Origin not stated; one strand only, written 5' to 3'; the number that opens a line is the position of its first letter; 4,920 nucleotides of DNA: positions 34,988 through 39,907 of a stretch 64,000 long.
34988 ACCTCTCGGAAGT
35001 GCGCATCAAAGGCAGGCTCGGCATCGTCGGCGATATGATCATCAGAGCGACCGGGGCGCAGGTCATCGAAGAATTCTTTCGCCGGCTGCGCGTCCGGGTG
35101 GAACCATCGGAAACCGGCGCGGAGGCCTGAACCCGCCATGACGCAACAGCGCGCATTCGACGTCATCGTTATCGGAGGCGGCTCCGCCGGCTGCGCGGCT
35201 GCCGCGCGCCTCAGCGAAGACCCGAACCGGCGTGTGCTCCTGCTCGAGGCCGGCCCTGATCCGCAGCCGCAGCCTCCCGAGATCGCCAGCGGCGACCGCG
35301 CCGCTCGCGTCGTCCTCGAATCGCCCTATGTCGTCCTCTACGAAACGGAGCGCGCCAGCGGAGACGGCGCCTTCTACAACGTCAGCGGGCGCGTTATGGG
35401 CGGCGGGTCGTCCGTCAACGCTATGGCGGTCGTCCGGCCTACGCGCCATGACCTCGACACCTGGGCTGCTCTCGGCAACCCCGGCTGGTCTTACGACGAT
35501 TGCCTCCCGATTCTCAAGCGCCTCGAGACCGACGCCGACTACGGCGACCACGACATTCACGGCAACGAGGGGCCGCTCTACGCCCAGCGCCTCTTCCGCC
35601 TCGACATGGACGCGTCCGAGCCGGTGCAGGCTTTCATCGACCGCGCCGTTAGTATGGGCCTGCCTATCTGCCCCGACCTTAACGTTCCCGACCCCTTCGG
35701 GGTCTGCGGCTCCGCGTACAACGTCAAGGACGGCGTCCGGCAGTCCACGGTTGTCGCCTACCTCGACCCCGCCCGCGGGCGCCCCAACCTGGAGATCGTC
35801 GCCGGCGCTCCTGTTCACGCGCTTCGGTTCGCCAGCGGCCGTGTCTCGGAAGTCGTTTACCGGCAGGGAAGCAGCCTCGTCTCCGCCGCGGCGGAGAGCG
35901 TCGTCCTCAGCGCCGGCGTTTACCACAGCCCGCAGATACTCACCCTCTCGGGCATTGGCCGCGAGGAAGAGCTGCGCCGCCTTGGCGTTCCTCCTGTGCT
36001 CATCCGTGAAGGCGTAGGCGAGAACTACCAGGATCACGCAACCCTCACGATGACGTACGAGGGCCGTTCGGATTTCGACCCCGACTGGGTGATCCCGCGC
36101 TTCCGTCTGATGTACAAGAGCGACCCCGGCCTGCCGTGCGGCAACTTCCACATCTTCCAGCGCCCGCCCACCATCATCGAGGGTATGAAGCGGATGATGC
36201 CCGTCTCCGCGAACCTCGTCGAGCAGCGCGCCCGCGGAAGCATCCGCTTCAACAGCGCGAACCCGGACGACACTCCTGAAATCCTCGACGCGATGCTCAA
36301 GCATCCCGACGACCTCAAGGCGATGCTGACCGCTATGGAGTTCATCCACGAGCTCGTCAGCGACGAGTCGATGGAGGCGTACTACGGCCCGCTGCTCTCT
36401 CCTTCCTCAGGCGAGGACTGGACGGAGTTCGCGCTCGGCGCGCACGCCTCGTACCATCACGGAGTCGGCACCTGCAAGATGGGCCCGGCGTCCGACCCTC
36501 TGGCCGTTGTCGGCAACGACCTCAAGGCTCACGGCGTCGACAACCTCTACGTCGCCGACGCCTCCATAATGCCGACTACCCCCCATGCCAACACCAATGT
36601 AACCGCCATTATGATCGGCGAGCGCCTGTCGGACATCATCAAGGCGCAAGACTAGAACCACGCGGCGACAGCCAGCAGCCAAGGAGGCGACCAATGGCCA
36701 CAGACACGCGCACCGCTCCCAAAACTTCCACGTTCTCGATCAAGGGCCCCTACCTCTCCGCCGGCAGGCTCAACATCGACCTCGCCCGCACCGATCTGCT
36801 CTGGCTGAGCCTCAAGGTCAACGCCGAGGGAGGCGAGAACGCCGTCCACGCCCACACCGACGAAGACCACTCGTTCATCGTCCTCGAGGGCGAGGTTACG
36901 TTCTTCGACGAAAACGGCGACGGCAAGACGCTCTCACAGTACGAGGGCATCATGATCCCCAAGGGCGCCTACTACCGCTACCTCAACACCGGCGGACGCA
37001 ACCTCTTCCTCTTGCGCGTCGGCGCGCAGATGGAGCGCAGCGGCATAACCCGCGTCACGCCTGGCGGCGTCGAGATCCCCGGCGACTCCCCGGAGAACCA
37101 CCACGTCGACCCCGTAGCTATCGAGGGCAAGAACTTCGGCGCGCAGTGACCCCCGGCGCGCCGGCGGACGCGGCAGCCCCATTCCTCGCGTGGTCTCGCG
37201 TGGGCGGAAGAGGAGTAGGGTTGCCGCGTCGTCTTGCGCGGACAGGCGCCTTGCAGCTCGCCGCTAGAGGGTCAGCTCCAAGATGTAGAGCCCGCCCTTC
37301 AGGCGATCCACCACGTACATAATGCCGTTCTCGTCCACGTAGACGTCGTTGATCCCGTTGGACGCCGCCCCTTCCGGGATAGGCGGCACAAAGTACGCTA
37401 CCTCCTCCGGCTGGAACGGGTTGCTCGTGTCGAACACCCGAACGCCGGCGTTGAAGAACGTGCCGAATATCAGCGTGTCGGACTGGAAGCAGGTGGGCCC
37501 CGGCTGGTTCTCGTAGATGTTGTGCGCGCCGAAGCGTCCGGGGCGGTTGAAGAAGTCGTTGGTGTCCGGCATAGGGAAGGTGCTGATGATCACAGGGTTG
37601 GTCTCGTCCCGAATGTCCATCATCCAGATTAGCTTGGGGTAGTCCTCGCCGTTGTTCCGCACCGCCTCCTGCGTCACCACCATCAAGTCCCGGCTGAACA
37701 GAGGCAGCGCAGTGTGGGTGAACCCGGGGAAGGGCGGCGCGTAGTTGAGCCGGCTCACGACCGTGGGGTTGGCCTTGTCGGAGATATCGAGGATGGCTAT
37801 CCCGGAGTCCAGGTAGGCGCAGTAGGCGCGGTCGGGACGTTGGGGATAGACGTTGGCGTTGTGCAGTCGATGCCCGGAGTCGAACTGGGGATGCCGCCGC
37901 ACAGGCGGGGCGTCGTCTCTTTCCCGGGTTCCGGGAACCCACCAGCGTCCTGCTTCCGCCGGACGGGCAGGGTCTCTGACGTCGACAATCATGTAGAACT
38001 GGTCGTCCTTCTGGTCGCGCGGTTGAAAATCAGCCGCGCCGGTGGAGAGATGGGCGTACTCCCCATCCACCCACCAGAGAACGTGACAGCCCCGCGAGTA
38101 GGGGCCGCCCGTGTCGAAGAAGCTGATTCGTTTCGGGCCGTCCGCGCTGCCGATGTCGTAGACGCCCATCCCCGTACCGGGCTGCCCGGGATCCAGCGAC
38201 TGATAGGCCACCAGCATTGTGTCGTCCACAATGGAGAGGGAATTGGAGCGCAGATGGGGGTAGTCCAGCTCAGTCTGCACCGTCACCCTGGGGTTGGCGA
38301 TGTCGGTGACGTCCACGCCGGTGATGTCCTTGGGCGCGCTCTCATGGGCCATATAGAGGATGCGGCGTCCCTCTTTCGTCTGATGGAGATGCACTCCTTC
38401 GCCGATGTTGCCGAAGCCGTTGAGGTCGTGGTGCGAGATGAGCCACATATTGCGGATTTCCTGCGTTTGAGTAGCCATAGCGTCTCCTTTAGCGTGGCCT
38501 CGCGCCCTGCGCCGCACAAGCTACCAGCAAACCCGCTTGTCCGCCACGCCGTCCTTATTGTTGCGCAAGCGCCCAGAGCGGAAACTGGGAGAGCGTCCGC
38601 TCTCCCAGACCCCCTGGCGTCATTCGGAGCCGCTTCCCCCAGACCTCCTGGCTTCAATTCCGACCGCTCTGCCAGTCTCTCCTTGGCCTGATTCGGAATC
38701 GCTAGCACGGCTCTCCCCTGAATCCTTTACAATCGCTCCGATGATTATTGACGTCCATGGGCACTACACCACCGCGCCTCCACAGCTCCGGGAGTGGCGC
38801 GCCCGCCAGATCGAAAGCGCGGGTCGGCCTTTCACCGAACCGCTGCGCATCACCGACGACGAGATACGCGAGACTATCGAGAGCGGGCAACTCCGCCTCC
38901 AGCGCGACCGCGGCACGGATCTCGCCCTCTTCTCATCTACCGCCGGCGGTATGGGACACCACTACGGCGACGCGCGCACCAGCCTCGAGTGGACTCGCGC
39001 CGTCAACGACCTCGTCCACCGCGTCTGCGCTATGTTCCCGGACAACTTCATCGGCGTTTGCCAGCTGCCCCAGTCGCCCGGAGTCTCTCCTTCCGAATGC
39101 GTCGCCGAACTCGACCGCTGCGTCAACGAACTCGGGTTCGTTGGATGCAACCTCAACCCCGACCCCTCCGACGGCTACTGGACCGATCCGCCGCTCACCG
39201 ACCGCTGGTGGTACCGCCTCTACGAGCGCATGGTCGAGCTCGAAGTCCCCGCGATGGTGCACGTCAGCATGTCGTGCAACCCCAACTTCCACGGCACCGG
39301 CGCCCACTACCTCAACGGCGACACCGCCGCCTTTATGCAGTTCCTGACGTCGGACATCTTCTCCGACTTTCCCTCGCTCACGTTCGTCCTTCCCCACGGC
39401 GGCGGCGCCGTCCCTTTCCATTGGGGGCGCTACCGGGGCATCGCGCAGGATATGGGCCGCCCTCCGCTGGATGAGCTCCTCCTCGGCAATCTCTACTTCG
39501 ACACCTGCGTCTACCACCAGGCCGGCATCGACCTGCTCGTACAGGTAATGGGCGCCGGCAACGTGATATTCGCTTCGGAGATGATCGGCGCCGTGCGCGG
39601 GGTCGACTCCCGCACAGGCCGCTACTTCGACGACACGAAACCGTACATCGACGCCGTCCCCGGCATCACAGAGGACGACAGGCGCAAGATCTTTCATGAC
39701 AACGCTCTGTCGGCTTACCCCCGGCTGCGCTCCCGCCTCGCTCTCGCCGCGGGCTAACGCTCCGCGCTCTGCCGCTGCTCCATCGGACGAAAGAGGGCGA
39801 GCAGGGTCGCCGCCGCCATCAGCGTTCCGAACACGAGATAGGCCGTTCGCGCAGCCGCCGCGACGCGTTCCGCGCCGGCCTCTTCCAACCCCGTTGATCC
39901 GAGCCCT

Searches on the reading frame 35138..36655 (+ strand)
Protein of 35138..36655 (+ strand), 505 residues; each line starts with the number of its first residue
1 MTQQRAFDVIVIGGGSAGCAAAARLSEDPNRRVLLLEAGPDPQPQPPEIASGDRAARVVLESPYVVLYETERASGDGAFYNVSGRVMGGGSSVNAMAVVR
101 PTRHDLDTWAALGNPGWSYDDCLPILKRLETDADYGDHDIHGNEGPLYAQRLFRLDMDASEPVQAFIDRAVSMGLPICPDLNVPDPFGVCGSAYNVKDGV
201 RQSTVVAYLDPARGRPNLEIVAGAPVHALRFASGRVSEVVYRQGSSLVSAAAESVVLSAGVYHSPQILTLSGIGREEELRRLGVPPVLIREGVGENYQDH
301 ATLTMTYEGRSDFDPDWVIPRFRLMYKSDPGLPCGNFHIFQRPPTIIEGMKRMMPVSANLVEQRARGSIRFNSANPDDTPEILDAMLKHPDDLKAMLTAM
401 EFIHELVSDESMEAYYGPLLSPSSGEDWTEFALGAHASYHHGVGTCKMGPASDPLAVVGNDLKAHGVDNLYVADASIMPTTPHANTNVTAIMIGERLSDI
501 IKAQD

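Call 14: search_protein_families(library=pfam, proteins=[window:35138-36655:+], max_evalue=0.001)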
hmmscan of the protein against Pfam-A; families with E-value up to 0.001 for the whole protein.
window:35138-36655:+ (505 aa): 9 families
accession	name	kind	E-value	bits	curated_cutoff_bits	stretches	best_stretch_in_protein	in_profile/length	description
PF00732.25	GMC_oxred_N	-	4.6e-37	128.4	23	1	7-301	1-217/218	GMC oxidoreductase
PF05199.19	GMC_oxred_C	-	6e-31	108.3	24.6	1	364-494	2-139/139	GMC oxidoreductase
PF01266.30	DAO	-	6.8e-10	39.4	27.9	1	8-267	1-209/353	FAD dependent oxidoreductase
PF00890.30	FAD_binding_2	-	1.4e-06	28.3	20.4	1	8-40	1-32/414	FAD binding domain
PF13450.12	NAD_binding_8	-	4.7e-06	27.2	21.9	1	11-42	1-31/68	NAD(P)-binding Rossmann-like domain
PF05834.18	Lycopene_cycl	-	1e-05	25.3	23.4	1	8-42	1-36/380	Lycopene cyclase protein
PF01134.28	GIDA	-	0.00011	21.8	22.1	0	8-28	1-21/391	Glucose inhibited division protein A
PF07992.20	Pyr_redox_2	-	0.0002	21.3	26.1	1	7-40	1-33/291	Pyridine nucleotide-disulphide oxidoreductase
PF01946.23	Thi4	-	0.00033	20.4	26.2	0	7-38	18-49/235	Thi4 family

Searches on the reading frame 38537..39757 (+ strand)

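Call 18: search_protein_families(library=pfam, proteins=[window:38537-39757:+], max_evalue=0.0001)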
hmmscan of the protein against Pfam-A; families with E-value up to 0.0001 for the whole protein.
window:38537-39757:+ (406 aa): 1 family
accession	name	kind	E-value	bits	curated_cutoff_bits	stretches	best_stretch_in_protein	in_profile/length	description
PF04909.20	Amidohydro_2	-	2.6e-48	165.7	26.4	1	71-395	1-288/289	Amidohydrolase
